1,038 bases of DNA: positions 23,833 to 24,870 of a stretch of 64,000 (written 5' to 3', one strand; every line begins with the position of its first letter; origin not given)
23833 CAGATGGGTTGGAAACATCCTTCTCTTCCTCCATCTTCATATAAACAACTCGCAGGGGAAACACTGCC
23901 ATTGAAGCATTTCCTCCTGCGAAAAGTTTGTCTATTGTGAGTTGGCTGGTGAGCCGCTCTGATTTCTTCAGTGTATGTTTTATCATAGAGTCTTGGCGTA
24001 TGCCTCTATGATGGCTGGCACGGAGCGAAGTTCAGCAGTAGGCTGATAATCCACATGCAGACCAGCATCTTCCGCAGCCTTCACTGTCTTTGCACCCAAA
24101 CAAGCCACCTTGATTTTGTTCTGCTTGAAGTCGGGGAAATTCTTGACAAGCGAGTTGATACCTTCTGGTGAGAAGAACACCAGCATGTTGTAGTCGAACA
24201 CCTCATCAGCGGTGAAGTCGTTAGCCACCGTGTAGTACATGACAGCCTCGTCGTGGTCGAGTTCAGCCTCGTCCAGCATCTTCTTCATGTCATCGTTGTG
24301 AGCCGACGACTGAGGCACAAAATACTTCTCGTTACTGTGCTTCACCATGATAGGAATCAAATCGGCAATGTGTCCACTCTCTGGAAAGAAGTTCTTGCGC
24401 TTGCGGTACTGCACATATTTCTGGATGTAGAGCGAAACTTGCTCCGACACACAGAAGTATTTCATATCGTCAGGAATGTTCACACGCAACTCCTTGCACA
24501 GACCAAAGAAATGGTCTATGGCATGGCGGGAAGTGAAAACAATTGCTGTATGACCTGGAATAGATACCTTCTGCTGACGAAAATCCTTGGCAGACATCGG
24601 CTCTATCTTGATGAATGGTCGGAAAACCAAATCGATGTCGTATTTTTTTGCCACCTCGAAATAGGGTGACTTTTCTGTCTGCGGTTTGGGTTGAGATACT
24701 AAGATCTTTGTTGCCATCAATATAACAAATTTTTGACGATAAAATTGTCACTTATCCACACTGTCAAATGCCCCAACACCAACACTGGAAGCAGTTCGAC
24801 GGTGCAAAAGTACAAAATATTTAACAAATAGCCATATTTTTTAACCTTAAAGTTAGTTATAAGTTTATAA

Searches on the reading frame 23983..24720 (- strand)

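Call 72: search_protein_families(library=pfam, proteins=[window:23983-24720:-], max_evalue=0.001)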
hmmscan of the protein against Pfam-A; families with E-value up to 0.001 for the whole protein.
window:23983-24720:- (245 aa): 1 family
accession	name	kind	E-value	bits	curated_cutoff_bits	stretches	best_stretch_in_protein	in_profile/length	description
PF02602.20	HEM4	-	1.6e-31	109.7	27.5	1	24-228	7-222/231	Uroporphyrinogen-III synthase HemD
